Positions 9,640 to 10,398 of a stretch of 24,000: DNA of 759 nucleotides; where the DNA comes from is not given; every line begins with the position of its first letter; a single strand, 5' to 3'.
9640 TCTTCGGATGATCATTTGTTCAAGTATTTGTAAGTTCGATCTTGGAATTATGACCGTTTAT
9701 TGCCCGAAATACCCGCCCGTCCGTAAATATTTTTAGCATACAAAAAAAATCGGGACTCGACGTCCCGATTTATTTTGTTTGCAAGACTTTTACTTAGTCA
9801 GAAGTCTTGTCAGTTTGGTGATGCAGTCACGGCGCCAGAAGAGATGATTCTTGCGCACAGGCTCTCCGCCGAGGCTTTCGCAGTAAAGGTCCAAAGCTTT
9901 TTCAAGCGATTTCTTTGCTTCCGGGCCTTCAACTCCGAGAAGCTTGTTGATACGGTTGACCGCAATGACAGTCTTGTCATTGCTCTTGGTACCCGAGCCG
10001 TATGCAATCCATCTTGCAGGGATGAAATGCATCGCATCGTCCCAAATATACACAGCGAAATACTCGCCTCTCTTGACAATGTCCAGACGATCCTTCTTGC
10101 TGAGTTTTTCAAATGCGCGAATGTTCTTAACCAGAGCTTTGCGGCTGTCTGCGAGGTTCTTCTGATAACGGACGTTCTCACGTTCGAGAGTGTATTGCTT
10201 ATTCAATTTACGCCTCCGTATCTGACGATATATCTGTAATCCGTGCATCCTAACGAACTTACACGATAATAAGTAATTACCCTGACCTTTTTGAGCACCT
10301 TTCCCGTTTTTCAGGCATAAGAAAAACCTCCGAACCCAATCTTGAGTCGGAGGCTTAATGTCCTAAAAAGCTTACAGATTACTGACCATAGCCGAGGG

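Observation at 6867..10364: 3.48-kb cargo segment inserted between era and recO, bounded by an exact 9-bp direct repeat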

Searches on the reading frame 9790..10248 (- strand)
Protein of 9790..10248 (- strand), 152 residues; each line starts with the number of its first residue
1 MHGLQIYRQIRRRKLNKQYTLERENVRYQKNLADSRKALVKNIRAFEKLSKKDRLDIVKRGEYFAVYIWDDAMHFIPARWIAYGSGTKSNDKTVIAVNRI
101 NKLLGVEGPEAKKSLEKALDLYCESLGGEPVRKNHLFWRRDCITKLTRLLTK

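Call 4: search_protein_families(library=pfam, proteins=[window:9790-10248:-])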
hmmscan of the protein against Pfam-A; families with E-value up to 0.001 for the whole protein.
window:9790-10248:- (152 aa): 0 families

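Call 8: find_encoding_contigs(protein=window:9790-10248:-, flank=10000, max_places=10)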
Protein window:9790-10248:- (152 aa): 24 contigs read that carry it; 10 places shown.
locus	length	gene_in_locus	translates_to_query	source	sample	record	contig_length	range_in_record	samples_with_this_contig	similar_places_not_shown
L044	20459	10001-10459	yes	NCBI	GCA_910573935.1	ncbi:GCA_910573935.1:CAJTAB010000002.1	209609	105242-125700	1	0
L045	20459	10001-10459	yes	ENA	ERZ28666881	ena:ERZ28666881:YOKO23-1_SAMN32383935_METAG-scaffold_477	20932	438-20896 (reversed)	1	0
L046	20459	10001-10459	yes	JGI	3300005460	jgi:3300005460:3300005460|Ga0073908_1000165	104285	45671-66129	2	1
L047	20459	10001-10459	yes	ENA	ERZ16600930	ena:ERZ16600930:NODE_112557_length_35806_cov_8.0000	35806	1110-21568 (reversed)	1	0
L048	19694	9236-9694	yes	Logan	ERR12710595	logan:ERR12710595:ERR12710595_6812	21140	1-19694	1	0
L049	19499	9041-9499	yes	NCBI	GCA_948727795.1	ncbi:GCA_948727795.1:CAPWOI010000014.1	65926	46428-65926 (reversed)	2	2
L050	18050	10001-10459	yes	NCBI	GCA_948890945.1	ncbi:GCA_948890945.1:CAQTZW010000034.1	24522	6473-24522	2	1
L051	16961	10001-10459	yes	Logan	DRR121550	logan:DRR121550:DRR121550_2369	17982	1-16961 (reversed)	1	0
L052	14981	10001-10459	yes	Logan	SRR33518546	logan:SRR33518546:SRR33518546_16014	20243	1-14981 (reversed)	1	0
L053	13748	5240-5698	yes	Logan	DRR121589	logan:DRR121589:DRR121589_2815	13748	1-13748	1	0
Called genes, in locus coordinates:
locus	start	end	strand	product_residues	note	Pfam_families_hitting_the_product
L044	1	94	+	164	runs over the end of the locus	PF00190:Cupin_1 (weak), PF02311:AraC_binding (weak), PF07883:Cupin_2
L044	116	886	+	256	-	PF02627:CMD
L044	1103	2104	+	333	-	PF00108:Thiolase_N (weak), PF08545:ACP_syn_III, PF08541:ACP_syn_III_C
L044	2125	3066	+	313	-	PF00698:Acyl_transf_1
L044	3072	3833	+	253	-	PF00106:adh_short, PF08659:KR, PF01370:Epimerase (weak), PF13561:adh_short_C2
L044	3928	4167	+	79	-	PF14573:PP-binding_2 (weak), PF23297:ACP_SdgA_C (weak), PF00550:PP-binding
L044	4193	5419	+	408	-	PF00109:ketoacyl-synt, PF02801:Ketoacyl-synt_C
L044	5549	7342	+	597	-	PF00009:GTP_EFTU, PF00071:Ras (weak), PF03144:GTP_EFTU_D2, PF00679:EFG_C, PF06421:LepA_C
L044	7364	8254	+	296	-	PF10502:Peptidase_S26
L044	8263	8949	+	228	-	PF22935:RM44_endonuclase (faint), PF14622:Ribonucleas_3_3, PF00636:Ribonuclease_3, PF00035:dsrm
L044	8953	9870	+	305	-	PF03193:RsgA_GTPase (weak), PF00350:Dynamin_N (weak), PF01926:MMR_HSR1, PF02421:FeoB_N, PF04548:AIG1 (weak), PF00009:GTP_EFTU, PF07650:KH_2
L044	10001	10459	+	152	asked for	-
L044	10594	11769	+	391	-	PF03417:AAT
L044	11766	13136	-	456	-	PF00375:SDF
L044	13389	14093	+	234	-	PF11967:RecO_N, PF02565:RecO_C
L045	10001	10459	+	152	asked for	-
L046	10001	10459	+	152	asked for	-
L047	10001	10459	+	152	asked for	-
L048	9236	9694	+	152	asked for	-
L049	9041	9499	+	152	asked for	-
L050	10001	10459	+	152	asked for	-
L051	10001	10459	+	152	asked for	-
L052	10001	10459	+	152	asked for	-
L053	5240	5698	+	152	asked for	-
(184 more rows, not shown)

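Call 31: find_homologous_proteins(query=window:9790-10248:-, max_evalue=0.001)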
Query window:9790-10248:- (152 aa): 3 proteins with E <= 0.001 among 25 candidates.
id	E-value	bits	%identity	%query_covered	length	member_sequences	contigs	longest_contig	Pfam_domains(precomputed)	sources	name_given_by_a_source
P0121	1.9e-95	335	99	100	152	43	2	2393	-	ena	-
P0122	2.3e-68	247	80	89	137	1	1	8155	-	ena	-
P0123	3.3e-45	172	59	84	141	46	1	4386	-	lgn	-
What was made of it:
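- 9790..10206 (-): Orphan gene, 138 aa from the TTG at 10206 (152 aa if read from the ATG at 10248). It is a stand-alone copy of an uncharacterised ~110-aa domain. Only 3 clusters among 5.8 billion sequences (call 31).
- On IS element / transposon with target-site duplication: The orphan family has only 3 clusters (call 31).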

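Call 33: find_encoding_contigs(protein=P0123, flank=10000, max_places=6)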
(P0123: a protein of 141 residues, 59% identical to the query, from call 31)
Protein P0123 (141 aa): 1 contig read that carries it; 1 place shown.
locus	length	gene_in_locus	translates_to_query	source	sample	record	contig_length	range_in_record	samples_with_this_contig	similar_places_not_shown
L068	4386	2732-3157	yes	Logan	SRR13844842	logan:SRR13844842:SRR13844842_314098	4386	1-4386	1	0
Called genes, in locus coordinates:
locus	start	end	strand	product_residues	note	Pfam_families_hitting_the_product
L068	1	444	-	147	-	PF05198:IF3_N, PF00707:IF3_C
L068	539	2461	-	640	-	PF02824:TGS, PF07973:tRNA_SAD, PF00587:tRNA-synt_2b, PF03129:HGTP_anticodon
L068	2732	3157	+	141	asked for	-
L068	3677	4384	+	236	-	?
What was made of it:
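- The orphan family also occurs alone at another locus, next to thrS, in L068 (call 33).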

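Call 49: search_protein_families(library=ncbifam, proteins=[window:9790-10248:-], max_evalue=0.01)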
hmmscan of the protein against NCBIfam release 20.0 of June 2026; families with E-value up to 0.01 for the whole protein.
window:9790-10248:- (152 aa): 0 families

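Call 50: search_protein_families(library=phrogs, proteins=[window:9790-10248:-, P0123], max_evalue=1)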
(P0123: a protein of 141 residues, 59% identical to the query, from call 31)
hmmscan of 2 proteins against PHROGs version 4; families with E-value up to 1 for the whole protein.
window:9790-10248:- (152 aa): 2 families
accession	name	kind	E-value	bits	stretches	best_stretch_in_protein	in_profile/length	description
phrog_25152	-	unknown function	0.01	16.6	1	39-76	25-62/71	-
phrog_5404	-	lysis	0.044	15.2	1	18-102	4-84/98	endolysin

P0123 (141 aa): 0 families

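Call 51: search_protein_families(library=padloc, proteins=[window:9790-10248:-, P0123], max_evalue=1)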
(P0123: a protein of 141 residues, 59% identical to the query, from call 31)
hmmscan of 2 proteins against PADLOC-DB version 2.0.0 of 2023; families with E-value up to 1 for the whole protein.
window:9790-10248:- (152 aa): 0 families

P0123 (141 aa): 0 families

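Call 61: predict_structure(alignment_id=A3)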
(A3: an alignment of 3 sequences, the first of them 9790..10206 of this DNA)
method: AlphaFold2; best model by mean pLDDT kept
length: 138 residues; sequences in the alignment: 3
mean_pLDDT: 47.4   pTM: 0.32
mean pLDDT of the five models: 47.4, 45.5, 41.6, 40.0, 37.0
residues with pLDDT >= 90: 0; 70-90: 3; 50-70: 54; < 50: 81
segments of 3 or more residues with pLDDT < 50: 1-6, 8-10, 13-15, 47-49, 54-60, 65-101, 121-138
pLDDT, mean of each block of 10 residues (from residue 1): 47 49 56 65 52 48 47 33 34 38 54 54 45 39
secondary structure, 60 per line:
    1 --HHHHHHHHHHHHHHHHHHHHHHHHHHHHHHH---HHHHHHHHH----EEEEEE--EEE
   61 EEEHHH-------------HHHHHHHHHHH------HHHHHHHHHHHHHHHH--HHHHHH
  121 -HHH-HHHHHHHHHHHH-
elements in order: H3-33 H37-45 E50-55 E58-63 H80-90 H97-112 H115-120 H126-137
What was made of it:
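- Tried and rejected: The first AlphaFold2 run, with 3 sequences, was unusable (pLDDT 47, call 61).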

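Call 64: search_protein_representatives(alignment_id=A3)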
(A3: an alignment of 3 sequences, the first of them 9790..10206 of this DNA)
Query: 3 sequences, 138 profile positions. Proteins with E-value up to 0.001 (for the whole library): 56; up to 1e-10: 1; up to 1e-30: 1. The best 56 are listed.
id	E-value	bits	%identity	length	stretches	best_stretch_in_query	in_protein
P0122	7.1e-79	278.6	-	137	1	1-136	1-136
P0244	5.8e-09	52.1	-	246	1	19-126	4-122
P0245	6.5e-08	48.7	-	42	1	13-46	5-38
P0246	8.9e-08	48.3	-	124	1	17-125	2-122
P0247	6.1e-07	45.6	-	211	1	41-131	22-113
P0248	1.1e-06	44.7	-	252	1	18-128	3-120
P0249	1.2e-06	44.6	-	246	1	18-125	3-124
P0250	1.6e-06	44.1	-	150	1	20-126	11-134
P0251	1.7e-06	44.1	-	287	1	15-128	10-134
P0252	1.8e-06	44.0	-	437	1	19-125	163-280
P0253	3.0e-06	43.3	-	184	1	17-124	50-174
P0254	3.1e-06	43.2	-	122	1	17-124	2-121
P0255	3.8e-06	43.0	-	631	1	12-129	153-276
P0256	3.9e-06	42.9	-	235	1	18-118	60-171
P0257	4.4e-06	42.8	-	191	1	42-125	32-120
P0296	8.3e-04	35.4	-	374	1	18-119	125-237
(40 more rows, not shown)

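Call 65: search_protein_families(library=pfam, proteins=[P0244, P0246, P0247, P0248, P0251, P0252, P0255, P0253, P0256, P0296], max_evalue=0.01)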
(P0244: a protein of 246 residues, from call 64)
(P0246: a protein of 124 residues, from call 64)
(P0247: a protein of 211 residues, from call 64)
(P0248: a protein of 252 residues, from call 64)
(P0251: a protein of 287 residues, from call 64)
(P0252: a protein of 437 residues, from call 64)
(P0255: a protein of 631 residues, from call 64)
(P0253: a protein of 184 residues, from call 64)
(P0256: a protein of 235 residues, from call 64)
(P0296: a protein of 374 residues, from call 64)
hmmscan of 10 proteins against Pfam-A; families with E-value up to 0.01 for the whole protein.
P0244 (246 aa): 1 family
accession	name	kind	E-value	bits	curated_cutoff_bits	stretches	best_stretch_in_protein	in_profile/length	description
PF01844.29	HNH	-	0.00054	20.5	21.4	1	171-225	1-46/47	HNH endonuclease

P0246 (124 aa): 0 families

P0247 (211 aa): 2 families
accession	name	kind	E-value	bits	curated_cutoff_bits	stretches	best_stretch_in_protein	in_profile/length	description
PF01844.29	HNH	-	1.4e-10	41.6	21.4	1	148-194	1-45/47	HNH endonuclease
PF13391.12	HNH_2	-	0.0019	18.5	21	1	148-191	1-56/66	HNH endonuclease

P0248 (252 aa): 1 family
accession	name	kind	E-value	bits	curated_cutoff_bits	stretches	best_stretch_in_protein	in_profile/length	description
PF01844.29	HNH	-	2.3e-05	24.9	21.4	1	171-226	1-46/47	HNH endonuclease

P0251 (287 aa): 3 families
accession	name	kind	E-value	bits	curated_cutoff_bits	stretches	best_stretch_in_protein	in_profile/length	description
PF01844.29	HNH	-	3e-09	37.3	21.4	1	201-259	1-46/47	HNH endonuclease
PF13391.12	HNH_2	-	0.00043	20.5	21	1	222-262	8-63/66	HNH endonuclease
PF14279.12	HNH_5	-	0.0055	17.1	27.5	1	227-257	13-43/56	HNH endonuclease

P0252 (437 aa): 3 families
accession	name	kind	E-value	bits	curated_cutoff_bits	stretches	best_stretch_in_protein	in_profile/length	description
PF01844.29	HNH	-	1.7e-10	41.3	21.4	1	351-409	1-46/47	HNH endonuclease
PF13391.12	HNH_2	-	9.6e-05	22.6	21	1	359-410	9-61/66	HNH endonuclease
PF17969.6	Ldt_C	-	0.00095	20.3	26.8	0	369-394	6-29/67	L,D-transpeptidase C-terminal domain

P0255 (631 aa): 6 families
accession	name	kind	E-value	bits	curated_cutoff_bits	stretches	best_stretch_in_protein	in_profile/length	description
PF07728.20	AAA_5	-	8.2e-16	58.7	22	2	353-485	25-139/139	AAA domain (dynein-related subfamily)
PF00004.35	AAA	-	5.1e-06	27.4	21.2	1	303-489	2-127/131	ATPase family associated with various cellular activities (AAA)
PF13481.12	AAA_25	-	0.00065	19.8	27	1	302-329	36-63/195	AAA domain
PF13401.12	AAA_22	-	0.0071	17.1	27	0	302-433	8-109/130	AAA domain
PF06745.19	ATPase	-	0.0092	15.8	26.6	0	302-362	22-89/231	KaiC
PF02562.22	PhoH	-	0.0093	15.9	27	0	302-331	22-51/205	PhoH-like protein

P0253 (184 aa): 0 families

P0256 (235 aa): 0 families

P0296 (374 aa): 1 family
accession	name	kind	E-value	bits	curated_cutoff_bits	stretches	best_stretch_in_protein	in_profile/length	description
PF01844.29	HNH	-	2.1e-07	31.4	21.4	1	302-357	1-47/47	HNH endonuclease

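Call 66: search_solved_structures(query=P0251, max_evalue=1)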
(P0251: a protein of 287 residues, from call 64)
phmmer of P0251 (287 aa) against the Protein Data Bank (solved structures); distinct sequences matched with E-value up to 1: 14.
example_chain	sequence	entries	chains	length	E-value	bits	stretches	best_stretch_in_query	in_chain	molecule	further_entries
6ghc_A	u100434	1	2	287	5.7e-16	61.9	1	171-265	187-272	5-methylcytosine-specific restriction enzyme A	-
5zmm_A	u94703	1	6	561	5.1e-06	29.3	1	117-261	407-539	Uncharacterized protein McrA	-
9nvu_P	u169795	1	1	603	0.00043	23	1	204-279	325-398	OrufIscB-REC-swap 49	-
6me0_C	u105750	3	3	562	0.022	17.4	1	222-260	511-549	Maturase reverse transcriptase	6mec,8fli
11hr_A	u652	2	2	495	0.077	15.6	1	229-263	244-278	IscB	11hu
7utn_D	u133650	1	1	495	0.09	15.4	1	229-262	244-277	IscB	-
7xht_A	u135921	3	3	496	0.09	15.4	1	229-262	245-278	OgeuIscB | IscB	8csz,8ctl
9liq_A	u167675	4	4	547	0.1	15.2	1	229-262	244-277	Iscb | Iscb+Twin-Strep-tag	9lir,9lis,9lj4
5mkw_A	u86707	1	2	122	0.15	14.7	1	216-259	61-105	DNA annealing helicase and endonuclease ZRANB3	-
9sjn_A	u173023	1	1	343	0.17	14.5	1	226-254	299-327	Cas8f fusion with HNH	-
8ydb_J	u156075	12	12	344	0.17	14.4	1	226-254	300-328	Cas8f fusion with HNH | HNH endonuclease | a protein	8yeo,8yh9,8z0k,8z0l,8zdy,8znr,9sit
8w1p_G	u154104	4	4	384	0.2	14.2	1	226-254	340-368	Cas8 | Cas8f fusion with HNH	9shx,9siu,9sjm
9k2z_A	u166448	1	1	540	0.36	13.4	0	224-270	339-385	HfmIscB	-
11hx_A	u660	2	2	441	0.74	12.4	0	228-262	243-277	IscB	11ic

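Call 67: search_solved_structures(query=P0244, max_evalue=1)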
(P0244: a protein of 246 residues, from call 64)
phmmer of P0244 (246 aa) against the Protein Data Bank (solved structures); distinct sequences matched with E-value up to 1: 3.
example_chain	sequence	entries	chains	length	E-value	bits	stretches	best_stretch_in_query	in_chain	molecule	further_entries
6ghc_A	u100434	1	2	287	0.0014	21.5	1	166-227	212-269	5-methylcytosine-specific restriction enzyme A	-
1ue8_A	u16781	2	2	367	0.16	14.8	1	101-144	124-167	367aa long hypothetical cytochrome P450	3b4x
9kja_A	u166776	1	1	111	0.69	12.7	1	148-196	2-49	HNH endonuclease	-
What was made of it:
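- Closest known: N-terminal target-recognition domains of type IV. Different: There is no sequence match to McrA's N-terminal domain; matches to PDB entry 6ghc cover the HNH part only (calls 66, 67).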

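Call 72: search_solved_structures(query=A5, max_evalue=10, show_alignments=2)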
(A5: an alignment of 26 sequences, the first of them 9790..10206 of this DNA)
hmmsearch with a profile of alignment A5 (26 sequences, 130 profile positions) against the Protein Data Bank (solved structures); distinct sequences matched with E-value up to 10: 4.
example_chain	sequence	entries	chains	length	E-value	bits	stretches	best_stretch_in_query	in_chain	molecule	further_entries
3cuq_A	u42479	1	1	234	0.089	15.8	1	89-123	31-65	Vacuolar-sorting protein SNF8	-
2zme_A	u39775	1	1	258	0.12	15.4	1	89-123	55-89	Vacuolar-sorting protein SNF8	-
7pwg_f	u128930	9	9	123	0.13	15.3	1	51-90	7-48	Ribosomal protein L35a | 60S ribosomal protein eL33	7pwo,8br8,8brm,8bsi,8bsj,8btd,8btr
7q6y_A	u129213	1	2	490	0.21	14.6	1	57-116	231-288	Alpha/beta hydrolase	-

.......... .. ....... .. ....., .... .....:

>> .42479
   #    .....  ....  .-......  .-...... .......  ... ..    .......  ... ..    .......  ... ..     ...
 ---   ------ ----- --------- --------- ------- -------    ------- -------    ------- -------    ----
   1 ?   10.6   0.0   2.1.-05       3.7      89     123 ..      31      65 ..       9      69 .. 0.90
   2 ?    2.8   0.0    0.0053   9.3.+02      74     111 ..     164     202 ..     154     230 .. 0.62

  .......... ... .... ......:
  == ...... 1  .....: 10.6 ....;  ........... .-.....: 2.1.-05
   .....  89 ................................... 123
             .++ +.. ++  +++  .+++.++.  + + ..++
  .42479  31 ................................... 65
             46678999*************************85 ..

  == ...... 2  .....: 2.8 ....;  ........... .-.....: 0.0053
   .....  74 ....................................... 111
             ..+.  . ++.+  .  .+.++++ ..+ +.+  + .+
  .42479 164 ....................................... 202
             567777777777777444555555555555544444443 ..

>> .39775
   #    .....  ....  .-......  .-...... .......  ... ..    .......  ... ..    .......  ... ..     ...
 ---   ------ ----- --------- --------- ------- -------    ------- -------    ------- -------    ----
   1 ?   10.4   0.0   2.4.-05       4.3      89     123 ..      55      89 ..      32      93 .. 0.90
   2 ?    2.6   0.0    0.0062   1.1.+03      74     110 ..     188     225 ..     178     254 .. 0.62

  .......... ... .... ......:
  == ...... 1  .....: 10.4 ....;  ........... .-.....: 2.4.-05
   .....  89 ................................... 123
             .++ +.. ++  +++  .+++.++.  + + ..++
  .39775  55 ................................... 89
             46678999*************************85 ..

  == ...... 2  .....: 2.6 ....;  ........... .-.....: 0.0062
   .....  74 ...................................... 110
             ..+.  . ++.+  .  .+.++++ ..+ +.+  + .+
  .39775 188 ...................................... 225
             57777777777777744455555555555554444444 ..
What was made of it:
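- On Type IV restriction-enzyme reader domain (orphan gene): No Pfam or PDB sequence match (calls 4, 72).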

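Call 79: predict_structure(alignment_id=A5)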
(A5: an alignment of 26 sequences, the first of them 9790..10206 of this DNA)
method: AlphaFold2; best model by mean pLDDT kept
length: 138 residues; sequences in the alignment: 26
mean_pLDDT: 88.4   pTM: 0.80
mean pLDDT of the five models: 88.4, 88.0, 87.5, 87.3, 86.3
residues with pLDDT >= 90: 101; 70-90: 17; 50-70: 20; < 50: 0
segments of 3 or more residues with pLDDT < 50: none
pLDDT, mean of each block of 10 residues (from residue 1): 61 71 94 96 95 95 93 72 93 94 98 96 90 89
secondary structure, 60 per line:
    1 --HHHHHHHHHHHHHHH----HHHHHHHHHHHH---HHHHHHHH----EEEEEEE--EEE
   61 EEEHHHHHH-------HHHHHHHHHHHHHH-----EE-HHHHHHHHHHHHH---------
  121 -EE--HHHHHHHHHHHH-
elements in order: H3-17 H22-33 H37-44 E49-55 E58-63 H64-69 H77-90 H99-111 H126-137
